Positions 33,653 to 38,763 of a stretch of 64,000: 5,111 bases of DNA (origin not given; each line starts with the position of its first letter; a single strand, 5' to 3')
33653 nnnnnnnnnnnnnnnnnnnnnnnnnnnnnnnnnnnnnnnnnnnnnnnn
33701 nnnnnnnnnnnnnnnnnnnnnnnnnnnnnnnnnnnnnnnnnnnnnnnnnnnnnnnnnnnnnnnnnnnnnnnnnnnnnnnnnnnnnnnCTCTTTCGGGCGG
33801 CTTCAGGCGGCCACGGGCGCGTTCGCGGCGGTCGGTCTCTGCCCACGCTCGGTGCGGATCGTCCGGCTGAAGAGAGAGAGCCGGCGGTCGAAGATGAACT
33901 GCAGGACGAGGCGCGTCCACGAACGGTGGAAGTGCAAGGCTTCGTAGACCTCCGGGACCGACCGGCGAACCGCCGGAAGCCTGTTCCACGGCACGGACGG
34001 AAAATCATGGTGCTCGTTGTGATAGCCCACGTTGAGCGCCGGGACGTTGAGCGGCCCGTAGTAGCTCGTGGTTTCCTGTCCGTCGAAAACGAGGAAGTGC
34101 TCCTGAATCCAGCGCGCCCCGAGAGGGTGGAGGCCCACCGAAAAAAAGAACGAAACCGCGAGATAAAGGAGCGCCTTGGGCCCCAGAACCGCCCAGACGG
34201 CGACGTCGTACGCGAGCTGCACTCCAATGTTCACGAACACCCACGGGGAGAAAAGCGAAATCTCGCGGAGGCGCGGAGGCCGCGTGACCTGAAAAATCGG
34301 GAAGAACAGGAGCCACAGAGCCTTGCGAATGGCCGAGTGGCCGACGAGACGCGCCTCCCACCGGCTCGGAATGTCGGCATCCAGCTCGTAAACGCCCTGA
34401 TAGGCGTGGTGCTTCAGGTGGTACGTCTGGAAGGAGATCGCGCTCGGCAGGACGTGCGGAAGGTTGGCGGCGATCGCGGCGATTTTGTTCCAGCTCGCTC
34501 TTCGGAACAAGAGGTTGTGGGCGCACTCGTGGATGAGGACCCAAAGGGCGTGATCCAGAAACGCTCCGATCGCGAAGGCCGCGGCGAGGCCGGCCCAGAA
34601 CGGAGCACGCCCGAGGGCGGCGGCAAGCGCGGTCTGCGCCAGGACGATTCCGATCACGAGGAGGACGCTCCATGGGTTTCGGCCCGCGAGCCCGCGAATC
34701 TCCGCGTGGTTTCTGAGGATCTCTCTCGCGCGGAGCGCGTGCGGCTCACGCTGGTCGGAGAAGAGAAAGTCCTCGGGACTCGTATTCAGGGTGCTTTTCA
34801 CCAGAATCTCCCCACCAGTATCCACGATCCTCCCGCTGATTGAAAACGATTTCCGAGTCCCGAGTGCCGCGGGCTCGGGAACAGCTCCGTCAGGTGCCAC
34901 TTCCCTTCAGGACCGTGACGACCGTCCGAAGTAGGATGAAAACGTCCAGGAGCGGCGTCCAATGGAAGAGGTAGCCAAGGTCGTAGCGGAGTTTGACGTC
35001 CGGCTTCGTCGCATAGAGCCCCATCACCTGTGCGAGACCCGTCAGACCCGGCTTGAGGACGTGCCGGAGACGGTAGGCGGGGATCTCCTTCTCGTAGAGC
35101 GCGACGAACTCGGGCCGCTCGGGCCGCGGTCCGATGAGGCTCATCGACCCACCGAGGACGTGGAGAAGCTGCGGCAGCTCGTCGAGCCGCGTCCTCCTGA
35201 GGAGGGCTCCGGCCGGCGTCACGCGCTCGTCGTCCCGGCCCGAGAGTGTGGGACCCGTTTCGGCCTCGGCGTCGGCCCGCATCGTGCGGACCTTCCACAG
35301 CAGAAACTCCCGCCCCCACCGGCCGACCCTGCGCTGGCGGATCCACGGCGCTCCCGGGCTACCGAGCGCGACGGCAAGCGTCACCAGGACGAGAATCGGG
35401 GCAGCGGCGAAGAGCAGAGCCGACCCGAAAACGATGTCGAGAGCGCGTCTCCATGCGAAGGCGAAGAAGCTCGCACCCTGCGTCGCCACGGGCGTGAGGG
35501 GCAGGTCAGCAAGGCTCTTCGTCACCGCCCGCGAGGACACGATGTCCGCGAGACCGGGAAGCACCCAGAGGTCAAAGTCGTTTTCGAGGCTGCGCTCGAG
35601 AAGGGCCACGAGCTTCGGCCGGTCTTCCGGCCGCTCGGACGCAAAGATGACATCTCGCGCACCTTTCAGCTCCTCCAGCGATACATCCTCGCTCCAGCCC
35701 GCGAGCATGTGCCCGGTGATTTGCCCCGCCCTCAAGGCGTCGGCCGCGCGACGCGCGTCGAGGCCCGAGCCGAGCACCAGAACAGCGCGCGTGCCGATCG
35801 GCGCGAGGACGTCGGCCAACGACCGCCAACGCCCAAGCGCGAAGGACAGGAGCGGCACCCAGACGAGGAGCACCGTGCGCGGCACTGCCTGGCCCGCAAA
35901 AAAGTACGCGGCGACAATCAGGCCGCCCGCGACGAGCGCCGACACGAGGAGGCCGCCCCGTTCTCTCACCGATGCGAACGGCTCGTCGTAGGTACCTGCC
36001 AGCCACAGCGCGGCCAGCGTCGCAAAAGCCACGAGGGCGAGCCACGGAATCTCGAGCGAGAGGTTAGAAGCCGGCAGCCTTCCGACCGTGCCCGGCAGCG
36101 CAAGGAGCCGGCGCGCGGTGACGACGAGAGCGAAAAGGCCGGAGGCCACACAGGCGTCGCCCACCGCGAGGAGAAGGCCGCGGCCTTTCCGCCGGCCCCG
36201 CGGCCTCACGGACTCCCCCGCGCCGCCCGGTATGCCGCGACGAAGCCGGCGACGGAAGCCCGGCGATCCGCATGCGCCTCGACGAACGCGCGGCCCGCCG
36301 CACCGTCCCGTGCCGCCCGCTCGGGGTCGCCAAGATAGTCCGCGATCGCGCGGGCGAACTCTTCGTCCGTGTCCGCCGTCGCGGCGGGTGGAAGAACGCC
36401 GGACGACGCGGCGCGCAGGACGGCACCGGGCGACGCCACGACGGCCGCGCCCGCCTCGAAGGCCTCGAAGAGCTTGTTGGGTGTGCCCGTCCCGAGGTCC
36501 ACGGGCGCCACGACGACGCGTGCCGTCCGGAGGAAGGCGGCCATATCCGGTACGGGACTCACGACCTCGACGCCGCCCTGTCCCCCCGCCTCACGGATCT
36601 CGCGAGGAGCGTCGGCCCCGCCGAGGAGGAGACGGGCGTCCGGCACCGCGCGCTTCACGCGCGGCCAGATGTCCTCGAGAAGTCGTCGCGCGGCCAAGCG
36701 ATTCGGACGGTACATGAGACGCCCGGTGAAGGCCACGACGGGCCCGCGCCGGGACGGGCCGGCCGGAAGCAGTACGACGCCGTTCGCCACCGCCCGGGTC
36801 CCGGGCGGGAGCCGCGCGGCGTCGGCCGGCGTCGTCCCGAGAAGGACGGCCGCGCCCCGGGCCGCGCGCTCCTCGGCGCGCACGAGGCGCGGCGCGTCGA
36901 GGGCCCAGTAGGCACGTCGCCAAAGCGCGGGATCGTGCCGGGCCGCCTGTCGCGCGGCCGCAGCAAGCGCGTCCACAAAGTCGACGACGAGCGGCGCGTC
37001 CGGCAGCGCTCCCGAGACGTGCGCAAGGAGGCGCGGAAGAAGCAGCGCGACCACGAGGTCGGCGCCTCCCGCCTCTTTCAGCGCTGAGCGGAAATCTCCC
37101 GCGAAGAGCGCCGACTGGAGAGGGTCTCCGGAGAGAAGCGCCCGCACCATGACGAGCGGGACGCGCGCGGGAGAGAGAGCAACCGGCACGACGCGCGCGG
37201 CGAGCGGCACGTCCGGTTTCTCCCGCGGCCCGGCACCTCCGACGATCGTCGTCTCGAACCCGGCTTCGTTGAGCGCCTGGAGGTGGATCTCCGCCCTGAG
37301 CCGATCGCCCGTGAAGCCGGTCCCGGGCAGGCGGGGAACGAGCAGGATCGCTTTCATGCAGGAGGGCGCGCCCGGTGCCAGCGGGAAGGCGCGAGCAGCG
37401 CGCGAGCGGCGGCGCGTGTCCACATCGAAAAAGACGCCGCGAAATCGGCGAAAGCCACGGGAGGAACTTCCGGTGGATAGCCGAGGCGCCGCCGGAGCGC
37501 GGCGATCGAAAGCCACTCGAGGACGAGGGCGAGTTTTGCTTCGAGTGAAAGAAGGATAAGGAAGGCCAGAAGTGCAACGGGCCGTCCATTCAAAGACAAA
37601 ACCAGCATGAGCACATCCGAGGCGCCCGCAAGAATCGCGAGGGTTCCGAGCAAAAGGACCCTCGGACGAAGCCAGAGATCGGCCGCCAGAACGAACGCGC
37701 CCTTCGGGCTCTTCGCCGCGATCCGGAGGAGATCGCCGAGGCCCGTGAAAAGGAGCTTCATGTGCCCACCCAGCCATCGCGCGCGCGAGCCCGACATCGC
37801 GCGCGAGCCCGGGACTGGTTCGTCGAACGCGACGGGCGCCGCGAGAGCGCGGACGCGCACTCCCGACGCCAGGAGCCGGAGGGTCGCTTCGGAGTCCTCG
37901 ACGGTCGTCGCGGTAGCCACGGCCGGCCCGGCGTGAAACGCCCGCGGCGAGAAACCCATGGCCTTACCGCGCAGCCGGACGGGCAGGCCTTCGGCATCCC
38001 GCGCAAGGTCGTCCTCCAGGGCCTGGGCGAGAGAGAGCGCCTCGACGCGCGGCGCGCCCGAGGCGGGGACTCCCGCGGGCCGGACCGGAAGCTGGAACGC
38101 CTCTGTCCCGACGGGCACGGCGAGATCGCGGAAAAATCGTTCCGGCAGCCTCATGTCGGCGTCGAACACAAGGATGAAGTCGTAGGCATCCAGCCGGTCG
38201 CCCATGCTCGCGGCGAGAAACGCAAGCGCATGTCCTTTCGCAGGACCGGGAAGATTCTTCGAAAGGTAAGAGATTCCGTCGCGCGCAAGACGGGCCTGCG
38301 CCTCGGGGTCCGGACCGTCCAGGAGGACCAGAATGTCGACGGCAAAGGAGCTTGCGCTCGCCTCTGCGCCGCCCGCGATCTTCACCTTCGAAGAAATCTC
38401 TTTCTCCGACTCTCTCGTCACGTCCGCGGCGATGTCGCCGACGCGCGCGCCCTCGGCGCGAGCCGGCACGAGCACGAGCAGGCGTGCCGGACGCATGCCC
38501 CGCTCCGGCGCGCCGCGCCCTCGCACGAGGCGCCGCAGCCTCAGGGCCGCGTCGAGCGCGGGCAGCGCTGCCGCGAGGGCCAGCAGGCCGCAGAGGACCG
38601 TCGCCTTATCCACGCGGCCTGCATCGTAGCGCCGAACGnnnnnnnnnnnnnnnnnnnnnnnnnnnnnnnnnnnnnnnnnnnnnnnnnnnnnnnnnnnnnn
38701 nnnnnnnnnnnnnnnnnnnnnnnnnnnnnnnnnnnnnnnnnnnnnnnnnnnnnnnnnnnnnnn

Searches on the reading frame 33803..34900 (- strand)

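Call 10: search_protein_families(library=pfam, proteins=[window:33803-34900:-])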
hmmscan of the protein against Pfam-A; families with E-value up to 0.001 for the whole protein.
window:33803-34900:- (365 aa): 2 families
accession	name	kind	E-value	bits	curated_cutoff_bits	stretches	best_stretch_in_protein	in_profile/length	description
PF00487.30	FA_desaturase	-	6.2e-25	88.9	29.7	1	101-324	2-247/253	Fatty acid desaturase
PF08557.15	Lipid_DES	-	1.3e-09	37.8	23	1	42-77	2-37/37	Sphingolipid Delta4-desaturase (DES)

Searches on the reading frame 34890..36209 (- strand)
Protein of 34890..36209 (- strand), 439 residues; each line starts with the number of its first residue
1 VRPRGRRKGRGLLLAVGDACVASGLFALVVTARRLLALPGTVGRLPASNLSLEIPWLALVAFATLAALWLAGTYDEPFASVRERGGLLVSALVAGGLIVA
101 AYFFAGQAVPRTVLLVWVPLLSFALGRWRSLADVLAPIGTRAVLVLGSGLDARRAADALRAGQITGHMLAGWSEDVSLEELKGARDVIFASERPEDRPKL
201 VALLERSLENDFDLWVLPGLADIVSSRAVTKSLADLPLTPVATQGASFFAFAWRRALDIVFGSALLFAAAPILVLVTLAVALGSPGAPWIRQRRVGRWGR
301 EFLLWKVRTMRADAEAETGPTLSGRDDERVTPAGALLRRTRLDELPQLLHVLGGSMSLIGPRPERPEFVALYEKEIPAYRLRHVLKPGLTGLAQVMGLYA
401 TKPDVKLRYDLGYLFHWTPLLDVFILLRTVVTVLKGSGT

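Call 10: search_protein_families(library=pfam, proteins=[window:34890-36209:-])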
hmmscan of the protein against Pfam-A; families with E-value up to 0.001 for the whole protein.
window:34890-36209:- (439 aa): 1 family
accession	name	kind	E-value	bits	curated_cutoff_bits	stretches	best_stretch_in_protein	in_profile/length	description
PF02397.22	Bac_transf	-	2.4e-53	180.8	27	1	254-435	1-179/179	Bacterial sugar transferase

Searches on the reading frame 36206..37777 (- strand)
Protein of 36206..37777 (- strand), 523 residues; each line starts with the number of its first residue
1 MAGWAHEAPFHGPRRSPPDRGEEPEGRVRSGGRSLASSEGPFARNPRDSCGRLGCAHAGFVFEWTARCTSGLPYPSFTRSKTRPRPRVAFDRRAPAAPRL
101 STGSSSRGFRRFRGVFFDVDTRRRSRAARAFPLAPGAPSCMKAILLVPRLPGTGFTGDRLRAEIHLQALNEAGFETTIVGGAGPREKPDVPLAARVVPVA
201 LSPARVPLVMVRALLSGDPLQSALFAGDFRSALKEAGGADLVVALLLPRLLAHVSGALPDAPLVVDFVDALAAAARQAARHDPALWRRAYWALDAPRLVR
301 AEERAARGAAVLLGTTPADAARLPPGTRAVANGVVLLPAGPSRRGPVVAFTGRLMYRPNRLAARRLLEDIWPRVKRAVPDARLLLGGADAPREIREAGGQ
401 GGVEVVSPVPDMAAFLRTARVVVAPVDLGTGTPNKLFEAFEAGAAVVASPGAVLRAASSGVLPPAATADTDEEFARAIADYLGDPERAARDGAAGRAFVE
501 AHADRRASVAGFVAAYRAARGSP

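Call 10: search_protein_families(library=pfam, proteins=[window:36206-37777:-])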
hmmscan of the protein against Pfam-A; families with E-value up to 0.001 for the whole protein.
window:36206-37777:- (523 aa): 3 families
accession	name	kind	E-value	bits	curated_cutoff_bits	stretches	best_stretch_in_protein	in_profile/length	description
PF13692.12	Glyco_trans_1_4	-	4.5e-18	66.3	27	1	346-484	2-142/142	Glycosyl transferases group 1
PF13524.12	Glyco_trans_1_2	-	3.6e-08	33.9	25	1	374-503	9-133/144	Glycosyl transferase-like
PF00534.26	Glycos_transf_1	-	2.5e-05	24.4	26.4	1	371-496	37-170/172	Glycosyl transferases group 1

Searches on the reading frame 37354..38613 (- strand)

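Call 10: search_protein_families(library=pfam, proteins=[window:37354-38613:-])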
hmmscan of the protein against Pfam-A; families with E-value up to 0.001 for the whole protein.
window:37354-38613:- (419 aa): 1 family
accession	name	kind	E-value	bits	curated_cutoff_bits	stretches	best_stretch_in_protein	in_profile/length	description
PF13632.12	Glyco_trans_2_3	-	4.2e-06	27.2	27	1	146-355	1-190/198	Glycosyl transferase family group 2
